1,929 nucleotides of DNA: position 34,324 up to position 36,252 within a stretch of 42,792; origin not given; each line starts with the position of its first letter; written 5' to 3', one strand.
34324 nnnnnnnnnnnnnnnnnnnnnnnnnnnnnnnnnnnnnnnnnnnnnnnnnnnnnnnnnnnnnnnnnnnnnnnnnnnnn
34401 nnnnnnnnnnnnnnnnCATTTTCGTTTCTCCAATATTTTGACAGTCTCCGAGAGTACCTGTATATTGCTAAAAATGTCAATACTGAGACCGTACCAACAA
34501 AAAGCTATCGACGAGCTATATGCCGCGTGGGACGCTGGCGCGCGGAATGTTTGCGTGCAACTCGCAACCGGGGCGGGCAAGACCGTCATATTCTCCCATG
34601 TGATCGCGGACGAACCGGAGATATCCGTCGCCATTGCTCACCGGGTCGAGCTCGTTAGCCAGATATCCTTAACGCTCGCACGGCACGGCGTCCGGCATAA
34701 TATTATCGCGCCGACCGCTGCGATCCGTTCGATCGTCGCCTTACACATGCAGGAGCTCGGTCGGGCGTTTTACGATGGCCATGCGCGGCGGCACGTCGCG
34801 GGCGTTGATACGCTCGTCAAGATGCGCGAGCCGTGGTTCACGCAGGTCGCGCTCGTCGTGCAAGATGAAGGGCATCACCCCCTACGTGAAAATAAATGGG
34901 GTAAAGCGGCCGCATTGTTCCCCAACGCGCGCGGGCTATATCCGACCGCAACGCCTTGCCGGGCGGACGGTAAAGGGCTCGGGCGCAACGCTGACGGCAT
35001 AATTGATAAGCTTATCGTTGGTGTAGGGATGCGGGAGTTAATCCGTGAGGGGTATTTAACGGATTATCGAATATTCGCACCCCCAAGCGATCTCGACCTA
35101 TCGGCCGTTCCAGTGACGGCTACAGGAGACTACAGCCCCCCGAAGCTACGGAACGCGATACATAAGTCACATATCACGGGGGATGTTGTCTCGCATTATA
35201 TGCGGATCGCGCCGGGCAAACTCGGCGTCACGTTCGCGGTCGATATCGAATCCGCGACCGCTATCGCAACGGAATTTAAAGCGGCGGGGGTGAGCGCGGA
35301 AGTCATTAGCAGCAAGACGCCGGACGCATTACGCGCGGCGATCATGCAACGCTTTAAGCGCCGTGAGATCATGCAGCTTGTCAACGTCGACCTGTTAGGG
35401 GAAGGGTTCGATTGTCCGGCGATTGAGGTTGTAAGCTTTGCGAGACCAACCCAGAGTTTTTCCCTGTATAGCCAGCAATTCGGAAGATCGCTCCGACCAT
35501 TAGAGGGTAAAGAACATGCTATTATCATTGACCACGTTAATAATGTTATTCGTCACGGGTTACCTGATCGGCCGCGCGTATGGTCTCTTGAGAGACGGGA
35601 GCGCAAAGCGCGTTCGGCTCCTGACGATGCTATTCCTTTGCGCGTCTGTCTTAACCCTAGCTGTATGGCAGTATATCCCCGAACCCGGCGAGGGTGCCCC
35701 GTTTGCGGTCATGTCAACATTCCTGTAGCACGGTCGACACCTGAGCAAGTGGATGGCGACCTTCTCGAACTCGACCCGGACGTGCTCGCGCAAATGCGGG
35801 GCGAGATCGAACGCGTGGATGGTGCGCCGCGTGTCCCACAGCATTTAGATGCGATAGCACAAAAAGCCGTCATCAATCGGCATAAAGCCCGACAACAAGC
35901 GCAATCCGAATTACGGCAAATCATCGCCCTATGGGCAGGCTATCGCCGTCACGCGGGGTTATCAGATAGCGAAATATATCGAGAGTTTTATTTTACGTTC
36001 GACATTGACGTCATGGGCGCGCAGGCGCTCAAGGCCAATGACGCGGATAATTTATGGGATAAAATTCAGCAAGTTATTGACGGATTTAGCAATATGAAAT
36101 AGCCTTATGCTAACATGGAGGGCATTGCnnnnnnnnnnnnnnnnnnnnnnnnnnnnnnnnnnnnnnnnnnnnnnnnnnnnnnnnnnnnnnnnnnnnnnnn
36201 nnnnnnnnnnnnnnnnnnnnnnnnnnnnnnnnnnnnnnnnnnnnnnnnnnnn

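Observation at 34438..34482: Face-to-face divergent promoters share one dyad operator, and the helicase mRNA is probably leaderless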

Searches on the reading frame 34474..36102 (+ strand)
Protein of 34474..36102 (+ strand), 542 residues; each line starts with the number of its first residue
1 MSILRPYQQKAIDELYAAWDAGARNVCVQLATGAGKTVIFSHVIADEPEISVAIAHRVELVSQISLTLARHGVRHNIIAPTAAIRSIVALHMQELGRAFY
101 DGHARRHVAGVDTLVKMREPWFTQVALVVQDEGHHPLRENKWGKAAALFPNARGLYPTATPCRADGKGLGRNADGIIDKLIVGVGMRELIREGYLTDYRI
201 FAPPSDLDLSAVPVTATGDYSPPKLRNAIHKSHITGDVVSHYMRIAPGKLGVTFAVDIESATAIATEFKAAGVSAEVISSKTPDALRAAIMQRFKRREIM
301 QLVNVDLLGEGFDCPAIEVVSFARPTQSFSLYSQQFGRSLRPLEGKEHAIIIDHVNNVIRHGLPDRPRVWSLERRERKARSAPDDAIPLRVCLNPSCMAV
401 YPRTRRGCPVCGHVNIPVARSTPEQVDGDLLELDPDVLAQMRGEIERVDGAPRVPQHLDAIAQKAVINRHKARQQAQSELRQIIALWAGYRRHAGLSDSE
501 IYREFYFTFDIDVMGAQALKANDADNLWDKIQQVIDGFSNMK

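Call 7: search_dna_similar(query=window:34474-36102:+, collection=phages, mode=protein, max_rows=30)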
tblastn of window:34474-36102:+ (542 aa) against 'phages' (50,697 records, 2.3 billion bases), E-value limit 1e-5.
Records with a match: 2033; places in all: 2038; records where one place covers at least 80% of the query: 394.
Best place of each record, by identity: <60% 2033.
By first word of the organism name: Mycobacterium 505; Streptococcus 262; Vibrio 166; Escherichia 111; Pseudomonas 109; Klebsiella 101; Stx2a-converting 62; Salmonella 61; Xanthomonas 60; Lactobacillus 36; and 94 more.
By host as written in the record: Mycobacterium smegmatis mc2 155 364; - 224; Streptococcus thermophilus 102; Mycobacterium smegmatis mc#155 80; Klebsiella pneumoniae 57; Vibrio lentus 51; Escherichia coli 35; Pseudomonas aeruginosa 33; and 518 more.
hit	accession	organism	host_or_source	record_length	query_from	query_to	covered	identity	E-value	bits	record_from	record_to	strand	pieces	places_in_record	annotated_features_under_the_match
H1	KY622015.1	Shewanella phage SppYZU01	Shewanella baltica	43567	4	540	99%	55.7%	0e+0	592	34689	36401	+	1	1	putative helicase | hypothetical protein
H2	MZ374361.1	Klebsiella phage BUCT_49532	Klebsiella pneumoniae 1119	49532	4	531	97%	53.8%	1e-178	563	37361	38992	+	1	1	ATP-dependent DNA or RNA helicase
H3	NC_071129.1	Klebsiella phage BUCT_49532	Klebsiella pneumoniae 1119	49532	4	531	97%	53.8%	1e-178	563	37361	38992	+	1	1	ATP-dependent DNA or RNA helicase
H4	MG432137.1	Pectobacterium phage PEAT2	Solanum tuberosum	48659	4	531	97%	53.0%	6e-174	550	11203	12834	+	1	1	ATP-dependent DNA or RNA helicase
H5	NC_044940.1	Pectobacterium phage PEAT2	Solanum tuberosum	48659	4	531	97%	53.0%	6e-174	550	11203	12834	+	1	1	ATP-dependent DNA or RNA helicase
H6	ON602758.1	Klebsiella phage VLCpiM12a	Klebsiella pneumoniae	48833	4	538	99%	52.1%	1e-175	555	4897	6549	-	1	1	DNA helicase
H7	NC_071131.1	Klebsiella phage VLCpiM12a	Klebsiella pneumoniae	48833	4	538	99%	52.1%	1e-175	555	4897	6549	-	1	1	DNA helicase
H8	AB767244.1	Edwardsiella phage MSW-3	-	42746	4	532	98%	52.6%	2e-173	549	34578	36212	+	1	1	putative helicase | hypothetical protein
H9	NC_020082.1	Edwardsiella phage MSW-3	-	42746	4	532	98%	52.6%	2e-173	549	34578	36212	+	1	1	putative helicase | hypothetical protein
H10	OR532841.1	Klebsiella phage RCIP0047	Klebsiella pneumoniae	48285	4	532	98%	52.5%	1e-171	543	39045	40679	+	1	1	hypothetical protein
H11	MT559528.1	Klebsiella phage vB_KpnM_cmc20193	Klebsiella pneumoniae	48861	4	532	98%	52.5%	1e-171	543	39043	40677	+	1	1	record has no annotation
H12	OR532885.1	Klebsiella phage RCIP0091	Klebsiella pneumoniae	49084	4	532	98%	52.5%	1e-171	543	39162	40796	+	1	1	hypothetical protein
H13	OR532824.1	Klebsiella phage RCIP0030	Klebsiella pneumoniae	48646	4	532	98%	52.5%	7e-170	538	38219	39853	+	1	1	hypothetical protein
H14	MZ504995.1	Klebsiella phage Geezett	Klebsiella pneumoniae GZ-1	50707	4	531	97%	52.6%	4e-173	548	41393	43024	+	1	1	putative ATP-dependent helicase | ribosome_binding_site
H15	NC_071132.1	Klebsiella phage Geezett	Klebsiella pneumoniae GZ-1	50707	4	531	97%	52.6%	4e-173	548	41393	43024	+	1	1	putative ATP-dependent helicase | ribosome_binding_site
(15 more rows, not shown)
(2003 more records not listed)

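Call 8: search_protein_families(library=pfam, proteins=[window:34474-36102:+], max_evalue=0.01)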
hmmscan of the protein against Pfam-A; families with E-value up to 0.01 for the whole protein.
window:34474-36102:+ (542 aa): 3 families
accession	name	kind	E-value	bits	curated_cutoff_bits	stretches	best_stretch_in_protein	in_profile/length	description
PF04851.21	ResIII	-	1.1e-14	55.1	22.5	1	4-162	4-163/164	Type III restriction enzyme, res subunit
PF00271.37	Helicase_C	-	2.3e-10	41.1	23.5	1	256-341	23-108/110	Helicase conserved C-terminal domain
PF00270.35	DEAD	-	8.6e-07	29.3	26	1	5-139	1-132/167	DEAD/DEAH box helicase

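Call 9: get_annotated_region(hit=H1, flank=3000)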
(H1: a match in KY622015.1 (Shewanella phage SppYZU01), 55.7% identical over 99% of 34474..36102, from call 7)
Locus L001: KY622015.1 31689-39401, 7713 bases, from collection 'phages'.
description: Shewanella phage SppYZU01, complete genome.
organism: Shewanella phage SppYZU01 (NCBI taxid 1965372)
taxonomy: Viruses; Duplodnaviria; Heunggongvirae; Uroviricota; Caudoviricetes
host: Shewanella baltica; source: sewage; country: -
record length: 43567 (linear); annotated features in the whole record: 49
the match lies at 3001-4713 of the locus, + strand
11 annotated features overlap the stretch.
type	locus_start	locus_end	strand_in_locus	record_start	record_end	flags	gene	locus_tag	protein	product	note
CDS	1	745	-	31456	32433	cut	-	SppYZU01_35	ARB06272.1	hypothetical protein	-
CDS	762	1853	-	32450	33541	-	-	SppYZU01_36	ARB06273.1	hypothetical protein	-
CDS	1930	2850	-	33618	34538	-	-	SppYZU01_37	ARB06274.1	hypothetical protein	-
CDS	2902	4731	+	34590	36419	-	-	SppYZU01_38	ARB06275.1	putative helicase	-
CDS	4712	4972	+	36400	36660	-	-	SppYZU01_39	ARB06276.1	hypothetical protein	-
CDS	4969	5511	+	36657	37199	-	-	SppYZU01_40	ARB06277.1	hypothetical protein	-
CDS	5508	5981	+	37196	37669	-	-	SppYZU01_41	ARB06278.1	hypothetical protein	-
CDS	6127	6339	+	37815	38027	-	-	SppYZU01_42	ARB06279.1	hypothetical protein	-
CDS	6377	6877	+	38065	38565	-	-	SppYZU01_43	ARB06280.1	putative TetR transcriptional regulator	-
CDS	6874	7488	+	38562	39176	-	-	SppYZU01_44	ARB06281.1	hypothetical protein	-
CDS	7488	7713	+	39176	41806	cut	-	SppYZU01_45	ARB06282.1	hypothetical protein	-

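Call 10: get_annotated_region(hit=H8, flank=3000)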
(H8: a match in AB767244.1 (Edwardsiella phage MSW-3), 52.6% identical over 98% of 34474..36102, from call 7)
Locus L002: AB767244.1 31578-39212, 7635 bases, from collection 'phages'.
description: Edwardsiella phage MSW-3 DNA, complete genome.
organism: Edwardsiella phage MSW-3 (NCBI taxid 1264700)
taxonomy: Viruses; Duplodnaviria; Heunggongvirae; Uroviricota; Caudoviricetes; Yokohamavirus; Yokohamavirus MSW3
host: -; source: -; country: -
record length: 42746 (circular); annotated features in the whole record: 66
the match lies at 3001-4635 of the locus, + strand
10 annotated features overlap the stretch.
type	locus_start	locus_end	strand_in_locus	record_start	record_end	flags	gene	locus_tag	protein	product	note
CDS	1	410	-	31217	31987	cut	-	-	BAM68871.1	hypothetical protein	MSW-3_ORF-50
CDS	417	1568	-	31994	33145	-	-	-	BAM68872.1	hypothetical protein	MSW-3_ORF-51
CDS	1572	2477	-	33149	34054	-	-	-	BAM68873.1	hypothetical protein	MSW-3_ORF-52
CDS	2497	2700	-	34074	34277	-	-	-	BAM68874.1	hypothetical protein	MSW-3_ORF-53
CDS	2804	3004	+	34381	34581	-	-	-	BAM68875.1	hypothetical protein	MSW-3_ORF-54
CDS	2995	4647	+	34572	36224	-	-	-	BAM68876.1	putative helicase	MSW-3_ORF-55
CDS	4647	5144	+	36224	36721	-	-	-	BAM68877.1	hypothetical protein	MSW-3_ORF-56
CDS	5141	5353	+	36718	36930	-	-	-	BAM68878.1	hypothetical protein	MSW-3_ORF-57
CDS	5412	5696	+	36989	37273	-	-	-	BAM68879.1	hypothetical protein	MSW-3_ORF-58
CDS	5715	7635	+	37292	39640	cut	-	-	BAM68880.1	hypothetical protein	MSW-3_ORF-59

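Call 11: get_annotated_region(hit=H14, flank=3000)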
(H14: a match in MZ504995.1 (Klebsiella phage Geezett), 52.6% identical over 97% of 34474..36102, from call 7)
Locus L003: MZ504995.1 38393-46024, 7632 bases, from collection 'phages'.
description: Klebsiella phage Geezett, complete genome.
organism: Klebsiella phage Geezett (NCBI taxid 2861002)
taxonomy: Viruses; Duplodnaviria; Heunggongvirae; Uroviricota; Caudoviricetes; Jedunavirus
host: Klebsiella pneumoniae GZ-1; source: sewage water; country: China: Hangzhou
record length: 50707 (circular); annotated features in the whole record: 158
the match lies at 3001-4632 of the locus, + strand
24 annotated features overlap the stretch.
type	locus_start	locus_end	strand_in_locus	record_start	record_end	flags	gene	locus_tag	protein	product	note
CDS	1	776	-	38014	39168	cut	-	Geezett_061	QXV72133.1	hypothetical protein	-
CDS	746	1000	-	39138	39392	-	-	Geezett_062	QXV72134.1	hypothetical protein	-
regulatory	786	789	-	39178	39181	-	-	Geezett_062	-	ribosome_binding_site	-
regulatory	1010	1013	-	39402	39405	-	-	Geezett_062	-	ribosome_binding_site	-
regulatory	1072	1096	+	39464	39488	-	-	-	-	terminator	-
CDS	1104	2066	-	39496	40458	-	-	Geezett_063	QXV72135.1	hypothetical protein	-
regulatory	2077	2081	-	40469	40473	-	-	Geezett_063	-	ribosome_binding_site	-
regulatory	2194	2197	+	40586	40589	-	-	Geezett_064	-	ribosome_binding_site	-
CDS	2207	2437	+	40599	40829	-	-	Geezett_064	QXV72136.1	hypothetical protein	-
regulatory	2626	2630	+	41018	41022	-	-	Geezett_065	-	ribosome_binding_site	-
CDS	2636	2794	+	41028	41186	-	-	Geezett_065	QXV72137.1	hypothetical protein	-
regulatory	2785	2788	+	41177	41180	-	-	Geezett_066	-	ribosome_binding_site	-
CDS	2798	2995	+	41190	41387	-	-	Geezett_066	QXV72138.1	hypothetical protein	-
regulatory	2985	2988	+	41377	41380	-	-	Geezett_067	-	ribosome_binding_site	-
CDS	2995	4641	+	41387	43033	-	-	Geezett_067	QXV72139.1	putative ATP-dependent helicase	-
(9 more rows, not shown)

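Call 12: get_annotated_region(hit=H4, flank=3000)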
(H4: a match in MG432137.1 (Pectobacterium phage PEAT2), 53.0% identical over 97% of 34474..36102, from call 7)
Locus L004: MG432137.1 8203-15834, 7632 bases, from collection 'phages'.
description: Pectobacterium phage PEAT2, complete genome.
organism: Pectobacterium phage PEAT2 (NCBI taxid 2053078)
taxonomy: Viruses; Duplodnaviria; Heunggongvirae; Uroviricota; Caudoviricetes; Peatvirus; Peatvirus peat2
host: -; source: Solanum tuberosum; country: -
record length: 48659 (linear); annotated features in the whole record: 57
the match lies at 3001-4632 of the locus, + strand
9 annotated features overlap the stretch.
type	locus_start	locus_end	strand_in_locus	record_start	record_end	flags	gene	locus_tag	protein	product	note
CDS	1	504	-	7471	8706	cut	-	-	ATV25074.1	CRISPR/Cas4 system-associated protein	RecB-like nuclease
CDS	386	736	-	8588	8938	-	-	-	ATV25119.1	hypothetical protein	-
CDS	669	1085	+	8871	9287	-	-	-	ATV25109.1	hypothetical protein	-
CDS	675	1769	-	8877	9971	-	-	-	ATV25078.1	hypothetical protein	-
CDS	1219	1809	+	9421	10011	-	-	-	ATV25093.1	hypothetical protein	-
CDS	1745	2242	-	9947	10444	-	-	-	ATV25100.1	hypothetical protein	-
CDS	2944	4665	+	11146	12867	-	-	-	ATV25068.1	ATP-dependent DNA or RNA helicase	-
CDS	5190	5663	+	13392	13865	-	-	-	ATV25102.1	hypothetical protein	-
CDS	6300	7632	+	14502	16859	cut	-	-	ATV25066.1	putative DNA primase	-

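Call 15: find_related_loci(query=window:34474-36102:+, collection=viral_contigs, flank=3000)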
Query window:34474-36102:+ (542 aa) in viral_contigs; peptide patterns used: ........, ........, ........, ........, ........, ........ (x = any residue, [..] = any of these).
21 stretches matched a pattern; 14 encode a relative of the query (tblastn E <= 1e-3); 14 distinct loci.
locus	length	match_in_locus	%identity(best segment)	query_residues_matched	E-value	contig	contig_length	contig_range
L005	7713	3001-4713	56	4-540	0e+0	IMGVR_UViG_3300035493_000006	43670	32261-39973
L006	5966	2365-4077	56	4-540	0e+0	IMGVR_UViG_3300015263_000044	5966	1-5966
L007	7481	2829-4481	54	4-537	0e+0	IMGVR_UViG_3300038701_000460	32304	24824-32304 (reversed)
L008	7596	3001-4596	56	3-533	0e+0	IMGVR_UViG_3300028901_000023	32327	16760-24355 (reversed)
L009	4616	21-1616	56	3-533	0e+0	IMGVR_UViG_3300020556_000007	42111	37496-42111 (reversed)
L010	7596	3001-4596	56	3-533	0e+0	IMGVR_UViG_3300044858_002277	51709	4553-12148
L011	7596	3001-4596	56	3-533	0e+0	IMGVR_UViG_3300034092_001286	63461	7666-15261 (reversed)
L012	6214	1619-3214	55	3-533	0e+0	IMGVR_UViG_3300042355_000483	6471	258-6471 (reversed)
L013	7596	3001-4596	55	3-533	3e-180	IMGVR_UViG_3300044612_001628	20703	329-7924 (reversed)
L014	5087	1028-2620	55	3-533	0e+0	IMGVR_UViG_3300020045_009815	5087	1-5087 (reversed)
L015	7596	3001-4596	55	3-533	3e-180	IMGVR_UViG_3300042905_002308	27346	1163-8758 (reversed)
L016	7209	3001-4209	33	3-441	6e-56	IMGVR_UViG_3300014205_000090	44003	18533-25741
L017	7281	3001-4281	33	4-445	3e-54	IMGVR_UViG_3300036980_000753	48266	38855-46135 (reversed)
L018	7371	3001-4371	26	3-434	7e-35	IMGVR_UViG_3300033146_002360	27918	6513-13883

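Call 19: find_homologous_proteins(query=window:34474-36102:+, max_evalue=1e-30)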
Query window:34474-36102:+ (542 aa): 7558 proteins with E <= 1e-30 among 8000 candidates; the best 120 are listed.
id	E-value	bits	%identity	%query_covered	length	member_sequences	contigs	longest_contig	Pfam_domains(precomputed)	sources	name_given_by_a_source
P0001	0.0e+0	1232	100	100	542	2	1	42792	PF00270.36,PF00271.38,PF04851.22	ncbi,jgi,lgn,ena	jgi:superfamily II DNA or RNA helicase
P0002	8.2e-298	1006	80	99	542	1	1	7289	PF00270.36,PF00271.38,PF04851.22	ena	-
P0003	5.0e-293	991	79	99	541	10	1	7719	PF00270.36,PF00271.38,PF04851.22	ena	-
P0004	5.8e-280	947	77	99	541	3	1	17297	PF00270.36,PF00271.38,PF04851.22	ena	-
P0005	5.2e-273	925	75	99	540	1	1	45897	PF00270.36,PF00271.38,PF04851.22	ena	-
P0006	3.9e-269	912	73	99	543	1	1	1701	PF00270.36,PF00271.38,PF04851.22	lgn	-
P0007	9.6e-266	901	73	99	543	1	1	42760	PF00270.36,PF00271.38,PF04851.22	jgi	jgi:superfamily II DNA or RNA helicase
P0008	2.5e-260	883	72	99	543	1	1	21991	PF00270.36,PF00271.38,PF04851.22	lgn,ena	-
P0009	1.9e-259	880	72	98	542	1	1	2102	PF00271.38,PF04851.22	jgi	jgi:superfamily II DNA or RNA helicase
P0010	2.8e-258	876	71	100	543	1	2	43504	PF00270.36,PF00271.38,PF04851.22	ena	-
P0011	6.3e-257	871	71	98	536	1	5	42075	PF00270.36,PF00271.38,PF04851.22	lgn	-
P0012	2.9e-256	869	72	97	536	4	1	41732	PF00270.36,PF00271.38,PF04851.22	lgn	-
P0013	1.8e-255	867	70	98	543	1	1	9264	PF00270.36,PF00271.38,PF04851.22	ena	-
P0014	3.7e-254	862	69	99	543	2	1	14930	PF00270.36,PF00271.38,PF04851.22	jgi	jgi:superfamily II DNA or RNA helicase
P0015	6.2e-254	862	70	98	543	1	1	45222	PF00271.38,PF04851.22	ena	-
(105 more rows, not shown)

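Call 21: find_related_loci(query=A1, collection=metagenome_contigs, flank=4000)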
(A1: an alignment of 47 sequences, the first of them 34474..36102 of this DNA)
Query A1 (542 aa) in metagenome_contigs; peptide patterns used: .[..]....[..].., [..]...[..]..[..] (x = any residue, [..] = any of these).
447 stretches matched a pattern; 234 encode a relative of the query (tblastn E <= 1e-3); the best 80 are kept; 80 distinct loci.
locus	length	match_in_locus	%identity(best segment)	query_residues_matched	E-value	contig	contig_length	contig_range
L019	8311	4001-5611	76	4-540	0e+0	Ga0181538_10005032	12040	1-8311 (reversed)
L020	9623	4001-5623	69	4-542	0e+0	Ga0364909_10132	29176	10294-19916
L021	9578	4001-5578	72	4-527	0e+0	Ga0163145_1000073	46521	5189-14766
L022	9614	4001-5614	67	4-540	0e+0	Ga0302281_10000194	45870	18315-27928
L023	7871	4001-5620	63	3-542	0e+0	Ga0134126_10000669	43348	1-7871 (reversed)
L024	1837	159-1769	63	4-540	0e+0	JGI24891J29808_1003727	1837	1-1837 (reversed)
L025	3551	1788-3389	62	4-536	0e+0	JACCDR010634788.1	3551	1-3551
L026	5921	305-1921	64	4-540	0e+0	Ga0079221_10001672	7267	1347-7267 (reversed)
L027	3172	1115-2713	64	2-533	0e+0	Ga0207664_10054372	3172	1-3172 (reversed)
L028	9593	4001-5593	63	3-533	0e+0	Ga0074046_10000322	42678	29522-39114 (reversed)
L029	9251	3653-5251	65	4-542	0e+0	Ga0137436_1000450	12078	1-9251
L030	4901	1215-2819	61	4-536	0e+0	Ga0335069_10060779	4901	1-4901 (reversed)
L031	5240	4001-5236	80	4-415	0e+0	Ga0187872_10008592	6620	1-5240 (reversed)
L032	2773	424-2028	60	4-537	0e+0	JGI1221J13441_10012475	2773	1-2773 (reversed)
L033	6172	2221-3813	61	4-536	0e+0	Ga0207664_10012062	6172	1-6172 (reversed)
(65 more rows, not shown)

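Call 41: find_encoding_contigs(protein=P0121, flank=3000, max_places=3)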
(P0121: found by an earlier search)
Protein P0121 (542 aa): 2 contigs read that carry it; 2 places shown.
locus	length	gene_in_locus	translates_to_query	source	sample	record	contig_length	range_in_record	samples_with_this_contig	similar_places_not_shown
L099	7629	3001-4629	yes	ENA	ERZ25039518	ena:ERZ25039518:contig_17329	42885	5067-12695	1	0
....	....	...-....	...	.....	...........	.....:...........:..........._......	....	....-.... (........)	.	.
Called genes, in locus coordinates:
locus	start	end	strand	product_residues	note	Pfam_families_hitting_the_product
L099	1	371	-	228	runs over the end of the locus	-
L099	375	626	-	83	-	-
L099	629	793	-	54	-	-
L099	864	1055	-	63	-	-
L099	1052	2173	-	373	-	PF10926:DUF2800, PF12705:PDDEXK_1 (faint)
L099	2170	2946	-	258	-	-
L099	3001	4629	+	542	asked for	PF00270:DEAD (weak), PF04851:ResIII, PF00271:Helicase_C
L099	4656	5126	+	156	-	-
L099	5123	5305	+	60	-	-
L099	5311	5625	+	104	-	PF00440:TetR_N (weak)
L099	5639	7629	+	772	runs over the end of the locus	PF22763:NrS1-1_pol-like_HBD, PF19263:DUF5906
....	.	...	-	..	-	?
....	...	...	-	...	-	-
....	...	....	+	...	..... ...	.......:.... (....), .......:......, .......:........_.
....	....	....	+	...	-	-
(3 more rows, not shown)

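Call 42: find_encoding_contigs(protein=P0002, flank=3000, max_places=2)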
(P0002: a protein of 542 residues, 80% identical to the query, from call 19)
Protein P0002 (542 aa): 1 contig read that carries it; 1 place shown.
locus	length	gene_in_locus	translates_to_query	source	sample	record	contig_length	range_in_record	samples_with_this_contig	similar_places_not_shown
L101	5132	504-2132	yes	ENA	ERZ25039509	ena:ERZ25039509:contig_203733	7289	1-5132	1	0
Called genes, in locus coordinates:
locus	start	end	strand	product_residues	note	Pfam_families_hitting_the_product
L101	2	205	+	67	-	?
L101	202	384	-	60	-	-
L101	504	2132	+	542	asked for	PF00270:DEAD (weak), PF04851:ResIII, PF00271:Helicase_C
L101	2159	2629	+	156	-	-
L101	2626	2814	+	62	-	-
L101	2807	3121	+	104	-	-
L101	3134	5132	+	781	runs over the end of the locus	PF22763:NrS1-1_pol-like_HBD, PF19263:DUF5906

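Call 43: find_encoding_contigs(protein=P0003, flank=3000, max_places=2)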
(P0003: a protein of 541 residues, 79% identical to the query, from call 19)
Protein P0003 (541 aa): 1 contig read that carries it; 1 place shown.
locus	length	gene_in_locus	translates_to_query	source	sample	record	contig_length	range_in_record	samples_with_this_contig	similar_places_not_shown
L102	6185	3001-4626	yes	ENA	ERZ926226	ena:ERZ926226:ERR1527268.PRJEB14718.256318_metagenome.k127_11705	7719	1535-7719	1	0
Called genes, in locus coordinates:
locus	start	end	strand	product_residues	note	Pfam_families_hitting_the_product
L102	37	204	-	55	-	-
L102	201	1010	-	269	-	-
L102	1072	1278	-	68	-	-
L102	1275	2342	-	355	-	PF10926:DUF2800, PF12705:PDDEXK_1 (faint)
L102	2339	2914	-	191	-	-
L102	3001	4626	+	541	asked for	PF00270:DEAD (weak), PF04851:ResIII, PF00271:Helicase_C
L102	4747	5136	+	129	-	-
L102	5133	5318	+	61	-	-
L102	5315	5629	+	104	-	-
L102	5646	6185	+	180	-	?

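Call 66: find_related_loci(query=A1, collection=genome_contigs, flank=3000)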
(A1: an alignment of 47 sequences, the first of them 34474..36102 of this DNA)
Query A1 (542 aa) in genome_contigs; peptide patterns used: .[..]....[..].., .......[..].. (x = any residue, [..] = any of these).
132 stretches matched a pattern; 4 encode a relative of the query (tblastn E <= 1e-3); 4 distinct loci.
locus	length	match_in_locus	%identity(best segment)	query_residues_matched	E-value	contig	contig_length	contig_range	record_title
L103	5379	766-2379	56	5-535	0e+0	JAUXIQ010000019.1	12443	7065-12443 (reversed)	MAG: Nitrospinota bacterium isolate CSMAG_3060 CSMAG_3060_k127_7465658_length_12443_cov_12.0000, whole genome shotgun se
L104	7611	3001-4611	45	1-538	7e-142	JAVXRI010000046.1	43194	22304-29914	MAG: Pseudomonas sp. isolate CGS6M3-bin69 NODE_46_length_43194_cov_74.593339, whole genome shotgun sequence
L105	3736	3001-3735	51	1-240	4e-73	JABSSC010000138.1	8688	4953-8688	MAG: Rhodobacteraceae bacterium isolate DT_102 DT-Rhodobacteraceae-3_scaffold_139, whole genome shotgun sequence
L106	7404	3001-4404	35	3-491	3e-67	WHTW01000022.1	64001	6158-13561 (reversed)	MAG: Rhodospirillales bacterium isolate Dino_bin47 NODE_22_length_64001_cov_9.673662, whole genome shotgun sequence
